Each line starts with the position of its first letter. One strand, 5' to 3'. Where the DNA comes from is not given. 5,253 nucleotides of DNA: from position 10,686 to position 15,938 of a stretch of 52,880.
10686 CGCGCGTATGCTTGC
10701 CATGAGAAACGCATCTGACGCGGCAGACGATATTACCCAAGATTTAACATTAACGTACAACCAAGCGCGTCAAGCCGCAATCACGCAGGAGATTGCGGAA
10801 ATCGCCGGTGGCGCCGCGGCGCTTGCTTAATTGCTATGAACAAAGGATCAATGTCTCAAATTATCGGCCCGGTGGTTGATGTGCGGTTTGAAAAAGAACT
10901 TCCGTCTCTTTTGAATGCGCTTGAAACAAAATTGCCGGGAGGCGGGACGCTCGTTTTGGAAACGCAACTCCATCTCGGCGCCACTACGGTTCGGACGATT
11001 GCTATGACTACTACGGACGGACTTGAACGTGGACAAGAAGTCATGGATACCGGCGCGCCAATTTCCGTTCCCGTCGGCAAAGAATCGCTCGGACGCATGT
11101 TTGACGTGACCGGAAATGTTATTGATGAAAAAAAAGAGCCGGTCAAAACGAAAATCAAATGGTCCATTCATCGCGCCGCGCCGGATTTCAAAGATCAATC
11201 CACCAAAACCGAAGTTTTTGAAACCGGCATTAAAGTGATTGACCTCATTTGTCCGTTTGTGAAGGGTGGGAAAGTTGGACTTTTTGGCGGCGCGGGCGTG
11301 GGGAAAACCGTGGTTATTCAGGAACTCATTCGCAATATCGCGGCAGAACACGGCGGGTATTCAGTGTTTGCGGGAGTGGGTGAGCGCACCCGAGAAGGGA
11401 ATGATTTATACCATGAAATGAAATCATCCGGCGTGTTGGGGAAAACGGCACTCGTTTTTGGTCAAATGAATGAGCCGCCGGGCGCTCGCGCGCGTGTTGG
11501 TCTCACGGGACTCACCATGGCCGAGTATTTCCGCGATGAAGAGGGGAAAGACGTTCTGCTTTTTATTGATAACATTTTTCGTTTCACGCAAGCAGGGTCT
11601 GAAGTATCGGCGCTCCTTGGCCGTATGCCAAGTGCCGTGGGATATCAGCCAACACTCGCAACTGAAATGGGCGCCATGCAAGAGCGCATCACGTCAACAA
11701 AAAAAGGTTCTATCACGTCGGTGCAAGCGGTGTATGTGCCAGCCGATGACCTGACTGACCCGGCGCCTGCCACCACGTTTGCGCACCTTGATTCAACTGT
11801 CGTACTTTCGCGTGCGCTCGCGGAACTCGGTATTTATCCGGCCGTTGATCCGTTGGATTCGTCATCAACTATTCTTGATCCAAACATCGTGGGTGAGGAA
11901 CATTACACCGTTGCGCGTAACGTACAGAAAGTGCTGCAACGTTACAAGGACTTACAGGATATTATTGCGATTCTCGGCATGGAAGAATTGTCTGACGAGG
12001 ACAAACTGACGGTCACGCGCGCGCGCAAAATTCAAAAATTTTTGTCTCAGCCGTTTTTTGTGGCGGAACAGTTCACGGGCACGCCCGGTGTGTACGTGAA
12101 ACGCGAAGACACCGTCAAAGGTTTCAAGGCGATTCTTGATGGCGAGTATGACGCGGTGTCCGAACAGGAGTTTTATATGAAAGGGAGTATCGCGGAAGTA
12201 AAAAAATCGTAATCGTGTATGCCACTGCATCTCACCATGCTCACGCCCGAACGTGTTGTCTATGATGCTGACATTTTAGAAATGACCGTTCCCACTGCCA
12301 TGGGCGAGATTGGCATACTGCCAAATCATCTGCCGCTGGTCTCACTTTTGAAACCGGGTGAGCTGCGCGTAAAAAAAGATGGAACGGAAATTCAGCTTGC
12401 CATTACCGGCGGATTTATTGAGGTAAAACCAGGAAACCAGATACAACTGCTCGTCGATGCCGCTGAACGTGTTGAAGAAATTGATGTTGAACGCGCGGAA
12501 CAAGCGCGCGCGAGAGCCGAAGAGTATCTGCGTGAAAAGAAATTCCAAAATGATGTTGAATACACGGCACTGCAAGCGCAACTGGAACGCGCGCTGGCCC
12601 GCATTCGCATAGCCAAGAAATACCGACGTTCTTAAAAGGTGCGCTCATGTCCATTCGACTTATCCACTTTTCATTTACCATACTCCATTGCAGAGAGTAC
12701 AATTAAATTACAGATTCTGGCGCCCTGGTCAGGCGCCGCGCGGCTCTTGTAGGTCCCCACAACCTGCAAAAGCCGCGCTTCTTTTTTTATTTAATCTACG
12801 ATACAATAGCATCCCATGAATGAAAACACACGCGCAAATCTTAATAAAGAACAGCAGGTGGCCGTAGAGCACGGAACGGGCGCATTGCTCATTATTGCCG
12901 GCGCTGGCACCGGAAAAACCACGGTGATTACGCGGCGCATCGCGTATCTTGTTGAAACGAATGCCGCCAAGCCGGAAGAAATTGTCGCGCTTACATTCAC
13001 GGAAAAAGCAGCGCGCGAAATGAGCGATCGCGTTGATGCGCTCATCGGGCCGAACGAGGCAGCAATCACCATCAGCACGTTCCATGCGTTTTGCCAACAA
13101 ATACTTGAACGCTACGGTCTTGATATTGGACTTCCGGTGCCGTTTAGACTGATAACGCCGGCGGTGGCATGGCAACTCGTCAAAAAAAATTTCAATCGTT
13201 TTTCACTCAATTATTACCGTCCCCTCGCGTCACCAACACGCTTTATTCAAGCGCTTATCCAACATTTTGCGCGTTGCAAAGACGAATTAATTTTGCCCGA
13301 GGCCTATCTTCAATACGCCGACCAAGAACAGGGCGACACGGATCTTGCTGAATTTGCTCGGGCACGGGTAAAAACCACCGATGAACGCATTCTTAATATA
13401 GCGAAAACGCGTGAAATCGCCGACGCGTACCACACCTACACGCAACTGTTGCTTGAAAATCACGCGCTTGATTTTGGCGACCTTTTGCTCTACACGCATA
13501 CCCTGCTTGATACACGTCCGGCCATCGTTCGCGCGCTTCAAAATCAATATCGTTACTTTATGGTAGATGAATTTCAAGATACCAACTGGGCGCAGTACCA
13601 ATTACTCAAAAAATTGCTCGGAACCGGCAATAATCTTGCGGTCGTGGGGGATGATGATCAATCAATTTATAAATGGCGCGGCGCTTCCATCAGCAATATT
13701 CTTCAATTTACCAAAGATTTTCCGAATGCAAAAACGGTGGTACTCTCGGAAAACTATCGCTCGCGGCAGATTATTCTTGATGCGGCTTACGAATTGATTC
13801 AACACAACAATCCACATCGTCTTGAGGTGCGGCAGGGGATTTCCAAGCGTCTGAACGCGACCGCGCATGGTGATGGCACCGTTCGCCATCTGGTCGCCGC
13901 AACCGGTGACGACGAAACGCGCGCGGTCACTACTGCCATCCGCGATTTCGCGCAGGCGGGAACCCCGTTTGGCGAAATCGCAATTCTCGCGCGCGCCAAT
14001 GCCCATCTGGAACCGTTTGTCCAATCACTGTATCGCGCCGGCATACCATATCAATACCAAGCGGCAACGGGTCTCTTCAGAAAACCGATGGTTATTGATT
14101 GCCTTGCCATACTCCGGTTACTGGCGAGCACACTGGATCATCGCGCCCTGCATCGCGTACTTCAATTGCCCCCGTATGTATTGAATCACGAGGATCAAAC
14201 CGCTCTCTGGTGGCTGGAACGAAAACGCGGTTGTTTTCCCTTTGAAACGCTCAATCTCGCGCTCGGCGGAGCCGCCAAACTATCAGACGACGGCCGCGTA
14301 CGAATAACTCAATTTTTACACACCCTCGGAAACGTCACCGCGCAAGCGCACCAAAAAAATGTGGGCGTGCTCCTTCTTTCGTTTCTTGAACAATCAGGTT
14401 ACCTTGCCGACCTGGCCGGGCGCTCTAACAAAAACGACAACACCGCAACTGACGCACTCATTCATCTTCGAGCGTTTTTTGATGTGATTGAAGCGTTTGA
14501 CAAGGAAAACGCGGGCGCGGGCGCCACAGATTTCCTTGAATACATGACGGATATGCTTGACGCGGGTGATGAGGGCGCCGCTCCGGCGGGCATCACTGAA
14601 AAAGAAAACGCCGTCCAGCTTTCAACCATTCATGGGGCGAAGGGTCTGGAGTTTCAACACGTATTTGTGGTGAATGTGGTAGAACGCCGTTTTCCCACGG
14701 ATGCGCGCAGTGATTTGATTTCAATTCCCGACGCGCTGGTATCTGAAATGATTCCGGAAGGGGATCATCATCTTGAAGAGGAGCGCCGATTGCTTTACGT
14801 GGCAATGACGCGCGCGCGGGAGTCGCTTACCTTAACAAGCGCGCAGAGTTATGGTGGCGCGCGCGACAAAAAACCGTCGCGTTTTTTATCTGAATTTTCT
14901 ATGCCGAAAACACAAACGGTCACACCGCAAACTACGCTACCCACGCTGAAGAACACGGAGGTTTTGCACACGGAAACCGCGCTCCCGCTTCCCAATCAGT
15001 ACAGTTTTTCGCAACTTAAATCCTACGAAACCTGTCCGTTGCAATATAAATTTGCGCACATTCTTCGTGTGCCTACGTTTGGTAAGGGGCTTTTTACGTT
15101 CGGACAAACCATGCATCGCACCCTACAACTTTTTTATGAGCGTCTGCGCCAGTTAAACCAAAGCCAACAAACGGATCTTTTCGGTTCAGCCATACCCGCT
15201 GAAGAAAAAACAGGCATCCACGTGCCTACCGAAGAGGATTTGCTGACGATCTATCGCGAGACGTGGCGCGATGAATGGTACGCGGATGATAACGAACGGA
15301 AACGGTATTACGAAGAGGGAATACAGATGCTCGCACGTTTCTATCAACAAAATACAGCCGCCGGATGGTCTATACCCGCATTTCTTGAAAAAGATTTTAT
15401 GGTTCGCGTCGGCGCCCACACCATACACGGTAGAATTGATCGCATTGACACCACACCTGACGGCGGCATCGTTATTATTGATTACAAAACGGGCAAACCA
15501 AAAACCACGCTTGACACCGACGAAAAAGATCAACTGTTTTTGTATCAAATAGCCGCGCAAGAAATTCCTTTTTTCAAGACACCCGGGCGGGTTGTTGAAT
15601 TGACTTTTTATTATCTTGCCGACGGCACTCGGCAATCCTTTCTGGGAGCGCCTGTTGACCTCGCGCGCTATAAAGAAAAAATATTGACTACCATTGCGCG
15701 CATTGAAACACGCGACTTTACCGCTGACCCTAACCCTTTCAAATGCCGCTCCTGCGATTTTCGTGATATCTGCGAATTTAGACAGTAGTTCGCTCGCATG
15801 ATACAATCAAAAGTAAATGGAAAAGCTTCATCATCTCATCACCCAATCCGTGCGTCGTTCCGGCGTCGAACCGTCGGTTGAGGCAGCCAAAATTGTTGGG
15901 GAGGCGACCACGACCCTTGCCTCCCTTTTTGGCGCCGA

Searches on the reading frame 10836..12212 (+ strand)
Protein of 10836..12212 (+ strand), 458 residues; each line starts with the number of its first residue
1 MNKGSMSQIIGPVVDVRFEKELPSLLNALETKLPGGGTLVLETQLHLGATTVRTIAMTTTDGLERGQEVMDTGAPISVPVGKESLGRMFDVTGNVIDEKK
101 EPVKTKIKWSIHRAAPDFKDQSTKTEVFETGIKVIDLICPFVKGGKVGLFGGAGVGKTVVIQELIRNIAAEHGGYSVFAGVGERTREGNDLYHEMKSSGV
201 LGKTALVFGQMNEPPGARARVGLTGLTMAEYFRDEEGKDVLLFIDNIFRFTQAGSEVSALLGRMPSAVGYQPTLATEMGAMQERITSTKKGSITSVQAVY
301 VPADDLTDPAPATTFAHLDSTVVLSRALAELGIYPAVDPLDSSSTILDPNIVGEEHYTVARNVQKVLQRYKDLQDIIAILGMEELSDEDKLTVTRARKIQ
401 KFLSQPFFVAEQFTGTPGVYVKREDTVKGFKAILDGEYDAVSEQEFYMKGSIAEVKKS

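Call 76: search_protein_families(library=pfam, proteins=[window:10836-12212:+], max_evalue=0.001)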
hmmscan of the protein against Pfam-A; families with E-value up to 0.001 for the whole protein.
window:10836-12212:+ (458 aa): 3 families
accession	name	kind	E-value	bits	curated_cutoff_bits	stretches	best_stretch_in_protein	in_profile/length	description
PF00006.31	ATP-synt_ab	-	4.3e-75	252.4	29.5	1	131-344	1-213/213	ATP synthase alpha/beta family, nucleotide-binding domain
PF02874.29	ATP-synt_ab_N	-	3.8e-19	69.4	20.9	1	7-73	2-69/69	ATP synthase alpha/beta family, beta-barrel domain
PF22919.1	ATP-synt_VA_C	-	1.1e-17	64.3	24.7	1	349-416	5-74/101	C-terminal domain of V and A type ATP synthase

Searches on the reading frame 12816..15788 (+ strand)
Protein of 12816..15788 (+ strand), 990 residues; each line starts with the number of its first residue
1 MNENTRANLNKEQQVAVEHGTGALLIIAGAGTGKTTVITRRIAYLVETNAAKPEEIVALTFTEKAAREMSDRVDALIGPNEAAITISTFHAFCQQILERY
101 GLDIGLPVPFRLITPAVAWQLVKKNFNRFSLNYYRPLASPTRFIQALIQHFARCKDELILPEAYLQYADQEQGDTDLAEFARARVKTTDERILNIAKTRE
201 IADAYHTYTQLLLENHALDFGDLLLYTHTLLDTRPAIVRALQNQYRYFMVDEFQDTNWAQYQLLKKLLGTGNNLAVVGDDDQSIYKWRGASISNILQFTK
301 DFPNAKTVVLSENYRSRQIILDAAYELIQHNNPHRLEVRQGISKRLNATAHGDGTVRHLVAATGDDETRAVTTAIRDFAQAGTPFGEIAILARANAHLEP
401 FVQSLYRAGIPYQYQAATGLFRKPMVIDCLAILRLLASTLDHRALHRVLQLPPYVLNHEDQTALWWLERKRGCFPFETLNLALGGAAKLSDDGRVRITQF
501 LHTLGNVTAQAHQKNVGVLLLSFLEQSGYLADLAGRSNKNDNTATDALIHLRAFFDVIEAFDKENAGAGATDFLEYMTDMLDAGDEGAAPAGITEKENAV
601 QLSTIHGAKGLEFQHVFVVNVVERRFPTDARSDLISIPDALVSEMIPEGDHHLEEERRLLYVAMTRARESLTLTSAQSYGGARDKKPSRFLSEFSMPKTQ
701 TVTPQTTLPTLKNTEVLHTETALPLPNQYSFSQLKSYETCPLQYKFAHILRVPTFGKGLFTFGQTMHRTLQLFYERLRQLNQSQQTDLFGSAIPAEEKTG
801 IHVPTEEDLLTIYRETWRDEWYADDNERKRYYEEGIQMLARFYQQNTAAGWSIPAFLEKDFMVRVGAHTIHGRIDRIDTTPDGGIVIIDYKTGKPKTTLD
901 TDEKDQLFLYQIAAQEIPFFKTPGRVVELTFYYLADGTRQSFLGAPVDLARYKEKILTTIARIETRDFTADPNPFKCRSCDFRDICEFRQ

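Call 76: search_protein_families(library=pfam, proteins=[window:12816-15788:+], max_evalue=0.001)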
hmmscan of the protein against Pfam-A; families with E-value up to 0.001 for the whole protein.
window:12816-15788:+ (990 aa): 7 families
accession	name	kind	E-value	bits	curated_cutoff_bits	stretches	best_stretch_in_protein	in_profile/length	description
PF00580.27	UvrD-helicase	-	9.6e-78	262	23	1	9-303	1-271/271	UvrD/REP helicase N-terminal domain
PF13361.12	UvrD_C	-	1.5e-46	159.9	25.6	1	308-677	1-349/350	UvrD-like helicase C-terminal domain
PF12705.13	PDDEXK_1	-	1.4e-36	127.2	22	1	729-987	2-247/247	PD-(D/E)XK nuclease superfamily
PF13245.12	AAA_19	-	2.5e-25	89.6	25.1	1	16-286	4-132/134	AAA domain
PF13538.12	UvrD_C_2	-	4.7e-12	46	27.4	2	651-673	29-51/52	UvrD-like helicase C-terminal domain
PF13604.12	AAA_30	-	3e-09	37.3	27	1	9-74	2-67/191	AAA domain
PF01443.25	Viral_helicase1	-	0.00017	22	21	0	646-673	207-226/228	Viral superfamily 1 RNA helicase core domain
